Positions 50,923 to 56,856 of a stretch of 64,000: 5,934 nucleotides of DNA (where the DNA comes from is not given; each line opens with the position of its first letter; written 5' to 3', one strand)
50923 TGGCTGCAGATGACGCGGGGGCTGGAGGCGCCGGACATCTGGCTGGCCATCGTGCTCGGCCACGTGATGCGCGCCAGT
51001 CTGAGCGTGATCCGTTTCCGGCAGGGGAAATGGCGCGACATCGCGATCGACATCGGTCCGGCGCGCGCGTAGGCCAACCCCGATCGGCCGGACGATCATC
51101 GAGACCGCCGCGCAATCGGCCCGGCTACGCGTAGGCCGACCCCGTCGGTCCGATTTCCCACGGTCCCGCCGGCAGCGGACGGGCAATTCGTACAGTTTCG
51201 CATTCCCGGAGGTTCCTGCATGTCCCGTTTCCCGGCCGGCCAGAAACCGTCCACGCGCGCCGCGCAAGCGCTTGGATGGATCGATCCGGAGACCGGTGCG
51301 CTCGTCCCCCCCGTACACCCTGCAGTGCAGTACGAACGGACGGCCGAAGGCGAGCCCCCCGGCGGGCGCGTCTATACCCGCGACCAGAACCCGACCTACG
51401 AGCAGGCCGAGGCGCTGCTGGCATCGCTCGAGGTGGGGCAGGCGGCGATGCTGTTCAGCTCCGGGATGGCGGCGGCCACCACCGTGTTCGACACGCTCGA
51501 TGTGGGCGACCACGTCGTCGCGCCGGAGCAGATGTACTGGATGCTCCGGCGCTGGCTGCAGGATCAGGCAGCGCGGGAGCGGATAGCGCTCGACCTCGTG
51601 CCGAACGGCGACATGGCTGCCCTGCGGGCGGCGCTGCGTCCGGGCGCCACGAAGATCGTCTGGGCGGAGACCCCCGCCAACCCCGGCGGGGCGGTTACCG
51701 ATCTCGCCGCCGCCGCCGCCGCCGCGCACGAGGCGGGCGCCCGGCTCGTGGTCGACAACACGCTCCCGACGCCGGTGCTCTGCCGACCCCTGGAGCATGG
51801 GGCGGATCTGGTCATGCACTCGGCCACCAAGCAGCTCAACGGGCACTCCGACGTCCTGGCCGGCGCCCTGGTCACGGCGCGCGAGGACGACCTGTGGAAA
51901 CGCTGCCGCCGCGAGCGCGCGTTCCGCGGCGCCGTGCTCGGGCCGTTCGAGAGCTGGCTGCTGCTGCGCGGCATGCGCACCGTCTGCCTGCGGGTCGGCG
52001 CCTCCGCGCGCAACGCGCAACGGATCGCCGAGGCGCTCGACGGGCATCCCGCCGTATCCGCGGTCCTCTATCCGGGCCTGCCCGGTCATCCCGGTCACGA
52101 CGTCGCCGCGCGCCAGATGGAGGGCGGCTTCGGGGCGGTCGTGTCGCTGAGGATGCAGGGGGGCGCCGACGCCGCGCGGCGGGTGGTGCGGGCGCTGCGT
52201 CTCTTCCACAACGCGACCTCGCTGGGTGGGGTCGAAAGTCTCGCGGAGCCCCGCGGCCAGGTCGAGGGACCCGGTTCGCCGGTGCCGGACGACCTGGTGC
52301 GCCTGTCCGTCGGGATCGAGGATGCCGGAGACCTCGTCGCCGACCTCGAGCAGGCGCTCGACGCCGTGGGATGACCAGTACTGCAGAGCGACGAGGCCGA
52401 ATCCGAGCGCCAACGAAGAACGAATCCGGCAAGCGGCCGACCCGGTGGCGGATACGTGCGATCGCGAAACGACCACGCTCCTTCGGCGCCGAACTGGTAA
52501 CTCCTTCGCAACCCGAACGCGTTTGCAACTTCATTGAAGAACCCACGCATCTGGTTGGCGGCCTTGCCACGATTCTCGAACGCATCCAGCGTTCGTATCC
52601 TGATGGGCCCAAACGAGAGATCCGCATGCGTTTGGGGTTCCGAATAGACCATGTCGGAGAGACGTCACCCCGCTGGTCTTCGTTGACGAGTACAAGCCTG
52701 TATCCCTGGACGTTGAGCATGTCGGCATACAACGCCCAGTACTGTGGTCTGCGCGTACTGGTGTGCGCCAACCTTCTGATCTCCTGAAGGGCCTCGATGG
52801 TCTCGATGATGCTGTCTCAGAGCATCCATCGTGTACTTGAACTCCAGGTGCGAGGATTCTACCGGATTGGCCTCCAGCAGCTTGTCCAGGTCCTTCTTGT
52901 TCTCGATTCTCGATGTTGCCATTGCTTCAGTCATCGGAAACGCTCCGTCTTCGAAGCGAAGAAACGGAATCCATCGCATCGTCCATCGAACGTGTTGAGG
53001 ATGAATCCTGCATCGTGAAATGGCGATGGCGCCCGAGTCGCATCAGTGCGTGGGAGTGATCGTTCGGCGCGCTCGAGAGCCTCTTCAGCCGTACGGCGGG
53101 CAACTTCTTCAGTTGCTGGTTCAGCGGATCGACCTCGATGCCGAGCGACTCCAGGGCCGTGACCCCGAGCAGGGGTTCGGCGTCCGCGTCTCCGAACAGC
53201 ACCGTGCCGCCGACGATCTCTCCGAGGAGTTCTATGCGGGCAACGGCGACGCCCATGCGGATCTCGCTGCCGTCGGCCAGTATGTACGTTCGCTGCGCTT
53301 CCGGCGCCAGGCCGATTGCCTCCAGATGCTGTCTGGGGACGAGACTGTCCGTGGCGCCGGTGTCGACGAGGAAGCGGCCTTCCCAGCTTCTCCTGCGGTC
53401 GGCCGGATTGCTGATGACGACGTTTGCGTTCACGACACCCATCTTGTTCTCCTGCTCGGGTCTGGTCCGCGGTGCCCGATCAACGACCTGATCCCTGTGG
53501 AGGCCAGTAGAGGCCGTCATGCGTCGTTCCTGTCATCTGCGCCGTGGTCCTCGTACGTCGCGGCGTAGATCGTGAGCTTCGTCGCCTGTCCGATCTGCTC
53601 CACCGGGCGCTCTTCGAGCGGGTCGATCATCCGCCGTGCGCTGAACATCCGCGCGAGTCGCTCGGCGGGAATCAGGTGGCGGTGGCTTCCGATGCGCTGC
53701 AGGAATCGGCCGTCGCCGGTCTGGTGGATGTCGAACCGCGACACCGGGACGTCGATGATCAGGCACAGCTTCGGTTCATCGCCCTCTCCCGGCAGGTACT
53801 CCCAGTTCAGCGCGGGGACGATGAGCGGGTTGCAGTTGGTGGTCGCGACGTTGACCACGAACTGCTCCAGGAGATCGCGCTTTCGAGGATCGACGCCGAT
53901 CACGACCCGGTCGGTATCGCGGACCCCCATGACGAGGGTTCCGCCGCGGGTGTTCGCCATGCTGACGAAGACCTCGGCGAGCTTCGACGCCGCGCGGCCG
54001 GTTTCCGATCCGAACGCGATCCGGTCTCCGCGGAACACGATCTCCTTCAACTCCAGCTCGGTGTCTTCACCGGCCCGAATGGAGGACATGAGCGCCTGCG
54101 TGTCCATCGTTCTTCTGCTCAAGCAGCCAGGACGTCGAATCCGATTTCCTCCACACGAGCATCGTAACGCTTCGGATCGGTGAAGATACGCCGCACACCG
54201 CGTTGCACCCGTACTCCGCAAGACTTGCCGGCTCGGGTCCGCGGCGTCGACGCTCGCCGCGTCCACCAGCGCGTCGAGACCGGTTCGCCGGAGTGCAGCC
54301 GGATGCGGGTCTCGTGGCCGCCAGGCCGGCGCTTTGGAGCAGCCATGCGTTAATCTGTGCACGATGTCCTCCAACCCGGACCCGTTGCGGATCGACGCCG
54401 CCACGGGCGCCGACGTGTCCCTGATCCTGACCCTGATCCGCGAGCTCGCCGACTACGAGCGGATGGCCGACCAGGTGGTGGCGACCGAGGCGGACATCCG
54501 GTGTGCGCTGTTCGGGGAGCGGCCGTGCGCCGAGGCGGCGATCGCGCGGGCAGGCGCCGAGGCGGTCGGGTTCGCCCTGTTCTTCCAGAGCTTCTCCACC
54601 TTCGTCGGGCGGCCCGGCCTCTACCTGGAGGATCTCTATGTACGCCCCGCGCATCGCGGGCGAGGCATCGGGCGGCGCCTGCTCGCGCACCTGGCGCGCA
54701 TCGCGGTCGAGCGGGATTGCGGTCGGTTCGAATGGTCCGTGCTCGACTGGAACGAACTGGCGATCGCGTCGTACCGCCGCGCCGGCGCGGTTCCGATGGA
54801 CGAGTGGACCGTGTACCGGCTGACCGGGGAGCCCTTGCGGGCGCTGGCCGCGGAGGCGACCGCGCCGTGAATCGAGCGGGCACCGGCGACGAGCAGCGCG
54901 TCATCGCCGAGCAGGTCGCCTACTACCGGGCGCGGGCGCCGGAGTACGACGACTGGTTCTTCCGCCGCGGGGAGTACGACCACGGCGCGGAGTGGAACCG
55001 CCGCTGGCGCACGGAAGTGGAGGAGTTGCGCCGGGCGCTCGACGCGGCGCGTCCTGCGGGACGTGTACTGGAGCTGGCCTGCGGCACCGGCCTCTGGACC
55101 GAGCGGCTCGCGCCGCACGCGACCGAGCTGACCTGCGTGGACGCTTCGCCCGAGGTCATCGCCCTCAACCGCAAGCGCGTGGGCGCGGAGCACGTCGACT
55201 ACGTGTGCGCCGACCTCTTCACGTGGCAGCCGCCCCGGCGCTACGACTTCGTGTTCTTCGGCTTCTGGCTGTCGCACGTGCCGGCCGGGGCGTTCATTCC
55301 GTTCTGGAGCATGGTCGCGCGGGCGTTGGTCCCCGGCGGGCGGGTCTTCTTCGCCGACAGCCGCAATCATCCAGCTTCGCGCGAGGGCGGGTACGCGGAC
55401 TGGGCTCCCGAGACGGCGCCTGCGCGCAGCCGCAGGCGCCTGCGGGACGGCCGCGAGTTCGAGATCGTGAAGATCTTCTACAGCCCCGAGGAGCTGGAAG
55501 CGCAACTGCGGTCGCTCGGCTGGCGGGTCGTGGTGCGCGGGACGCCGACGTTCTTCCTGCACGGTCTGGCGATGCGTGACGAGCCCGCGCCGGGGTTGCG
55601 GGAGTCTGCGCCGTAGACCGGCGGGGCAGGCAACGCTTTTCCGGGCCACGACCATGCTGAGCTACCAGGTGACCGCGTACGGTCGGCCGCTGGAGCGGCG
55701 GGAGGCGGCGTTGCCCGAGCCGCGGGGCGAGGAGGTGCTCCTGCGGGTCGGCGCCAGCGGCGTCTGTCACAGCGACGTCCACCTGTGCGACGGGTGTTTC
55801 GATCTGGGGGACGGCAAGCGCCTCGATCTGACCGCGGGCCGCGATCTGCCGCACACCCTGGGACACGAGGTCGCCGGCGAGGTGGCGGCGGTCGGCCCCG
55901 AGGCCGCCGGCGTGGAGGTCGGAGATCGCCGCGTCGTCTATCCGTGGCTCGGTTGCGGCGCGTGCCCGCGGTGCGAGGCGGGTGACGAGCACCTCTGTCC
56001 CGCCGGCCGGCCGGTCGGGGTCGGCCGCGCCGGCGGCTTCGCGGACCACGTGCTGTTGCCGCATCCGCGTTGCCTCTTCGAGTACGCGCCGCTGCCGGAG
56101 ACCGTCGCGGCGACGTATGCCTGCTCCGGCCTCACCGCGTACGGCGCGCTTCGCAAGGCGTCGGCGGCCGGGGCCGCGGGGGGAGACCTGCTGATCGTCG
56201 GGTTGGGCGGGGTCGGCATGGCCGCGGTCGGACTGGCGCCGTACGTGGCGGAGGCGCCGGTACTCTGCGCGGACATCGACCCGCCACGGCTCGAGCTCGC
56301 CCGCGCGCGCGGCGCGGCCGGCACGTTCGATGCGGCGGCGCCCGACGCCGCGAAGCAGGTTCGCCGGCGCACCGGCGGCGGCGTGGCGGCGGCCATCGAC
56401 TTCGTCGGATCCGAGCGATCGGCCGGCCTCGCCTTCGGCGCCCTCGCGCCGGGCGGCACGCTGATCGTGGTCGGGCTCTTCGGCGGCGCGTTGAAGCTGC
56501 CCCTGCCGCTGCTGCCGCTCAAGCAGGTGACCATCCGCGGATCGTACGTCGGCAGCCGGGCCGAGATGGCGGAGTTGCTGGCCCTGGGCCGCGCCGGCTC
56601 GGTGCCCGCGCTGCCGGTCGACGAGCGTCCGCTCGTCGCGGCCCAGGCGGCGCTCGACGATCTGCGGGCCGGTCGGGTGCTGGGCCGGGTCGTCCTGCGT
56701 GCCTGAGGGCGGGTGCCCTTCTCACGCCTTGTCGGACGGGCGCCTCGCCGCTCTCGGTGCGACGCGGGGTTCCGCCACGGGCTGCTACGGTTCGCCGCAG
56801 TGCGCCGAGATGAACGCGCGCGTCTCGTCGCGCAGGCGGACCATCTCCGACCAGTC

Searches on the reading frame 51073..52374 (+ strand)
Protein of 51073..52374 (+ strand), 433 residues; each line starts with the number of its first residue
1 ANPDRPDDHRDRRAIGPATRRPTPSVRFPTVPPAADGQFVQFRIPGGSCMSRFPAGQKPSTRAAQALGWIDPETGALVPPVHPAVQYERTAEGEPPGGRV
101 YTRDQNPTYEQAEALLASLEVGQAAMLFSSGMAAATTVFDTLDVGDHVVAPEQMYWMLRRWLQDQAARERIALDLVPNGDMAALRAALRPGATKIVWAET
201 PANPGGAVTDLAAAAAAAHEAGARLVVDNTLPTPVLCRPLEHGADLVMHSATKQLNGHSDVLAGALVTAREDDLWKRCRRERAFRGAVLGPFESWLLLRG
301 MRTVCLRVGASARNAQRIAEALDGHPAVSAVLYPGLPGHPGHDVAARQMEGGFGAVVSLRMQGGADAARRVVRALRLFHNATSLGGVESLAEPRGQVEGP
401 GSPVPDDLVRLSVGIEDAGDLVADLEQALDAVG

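Call 86: search_protein_families(library=pfam, proteins=[window:51073-52374:+], max_evalue=0.00001)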
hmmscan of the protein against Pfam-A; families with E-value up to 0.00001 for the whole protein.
window:51073-52374:+ (433 aa): 2 families
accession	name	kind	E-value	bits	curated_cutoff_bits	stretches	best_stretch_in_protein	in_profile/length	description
PF01053.26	Cys_Met_Meta_PP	-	5.4e-103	344.9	27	1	69-429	10-380/381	Cys/Met metabolism PLP-dependent enzyme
PF00155.27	Aminotran_1_2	-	6.3e-06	26.1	19.7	1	100-229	37-186/361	Aminotransferase class I and II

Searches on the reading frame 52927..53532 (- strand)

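Call 94: search_protein_families(library=pfam, proteins=[window:52927-53532:-], max_evalue=0.0001)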
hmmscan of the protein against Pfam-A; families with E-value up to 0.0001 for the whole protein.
window:52927-53532:- (201 aa): 2 families
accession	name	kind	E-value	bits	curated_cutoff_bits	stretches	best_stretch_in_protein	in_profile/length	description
PF13975.11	gag-asp_proteas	-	2.6e-07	31.6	28.2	1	53-128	11-91/92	gag-polyprotein putative aspartyl protease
PF13650.11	Asp_protease_2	-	6.3e-07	30.4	24.3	1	52-104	10-65/90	Aspartyl protease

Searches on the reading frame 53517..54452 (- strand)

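Call 86: search_protein_families(library=pfam, proteins=[window:53517-54452:-], max_evalue=0.00001)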
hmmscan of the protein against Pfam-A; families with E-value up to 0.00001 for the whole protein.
window:53517-54452:- (311 aa): 1 family
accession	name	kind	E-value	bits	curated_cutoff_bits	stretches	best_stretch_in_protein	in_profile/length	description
PF04326.19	SLFN_AlbA_2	-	3.3e-10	41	25.3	1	129-258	1-114/118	Schlafen, AlbA_2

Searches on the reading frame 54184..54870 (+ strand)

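Call 94: search_protein_families(library=pfam, proteins=[window:54184-54870:+], max_evalue=0.0001)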
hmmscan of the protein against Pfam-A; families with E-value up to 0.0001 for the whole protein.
window:54184-54870:+ (228 aa): 3 families
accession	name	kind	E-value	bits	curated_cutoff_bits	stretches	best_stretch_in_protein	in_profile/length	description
PF00583.31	Acetyltransf_1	-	4.3e-17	62.9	20.7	1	110-201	28-115/116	Acetyltransferase (GNAT) family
PF13508.13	Acetyltransf_7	-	1.1e-10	42.1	27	1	120-201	7-81/84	Acetyltransferase (GNAT) domain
PF13673.13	Acetyltransf_10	-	9.1e-05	22.9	23.6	0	120-184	35-90/128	Acetyltransferase (GNAT) domain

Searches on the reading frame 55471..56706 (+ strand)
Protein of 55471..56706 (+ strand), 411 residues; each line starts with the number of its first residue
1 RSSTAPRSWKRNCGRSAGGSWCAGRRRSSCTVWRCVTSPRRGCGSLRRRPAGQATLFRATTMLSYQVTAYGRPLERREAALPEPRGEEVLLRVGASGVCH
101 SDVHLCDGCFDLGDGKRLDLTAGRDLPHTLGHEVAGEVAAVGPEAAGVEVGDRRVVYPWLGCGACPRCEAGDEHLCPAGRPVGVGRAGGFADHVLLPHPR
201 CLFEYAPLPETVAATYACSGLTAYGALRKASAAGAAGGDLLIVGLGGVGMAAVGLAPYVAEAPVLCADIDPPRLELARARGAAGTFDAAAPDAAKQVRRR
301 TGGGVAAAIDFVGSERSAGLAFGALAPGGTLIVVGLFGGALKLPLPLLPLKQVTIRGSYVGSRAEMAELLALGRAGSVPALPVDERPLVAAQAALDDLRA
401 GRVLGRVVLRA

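Call 86: search_protein_families(library=pfam, proteins=[window:55471-56706:+], max_evalue=0.00001)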
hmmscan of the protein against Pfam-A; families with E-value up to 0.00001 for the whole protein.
window:55471-56706:+ (411 aa): 3 families
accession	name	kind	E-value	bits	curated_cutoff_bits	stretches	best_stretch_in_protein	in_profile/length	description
PF08240.17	ADH_N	-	4.5e-24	85.1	23.5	1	87-201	3-99/104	Alcohol dehydrogenase GroES-like domain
PF00107.32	ADH_zinc_N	-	1.3e-22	80.6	31.8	1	247-372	1-126/129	Zinc-binding dehydrogenase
PF13602.12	ADH_zinc_N_2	-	4.9e-08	34.4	27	1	282-409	3-134/134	Zinc-binding dehydrogenase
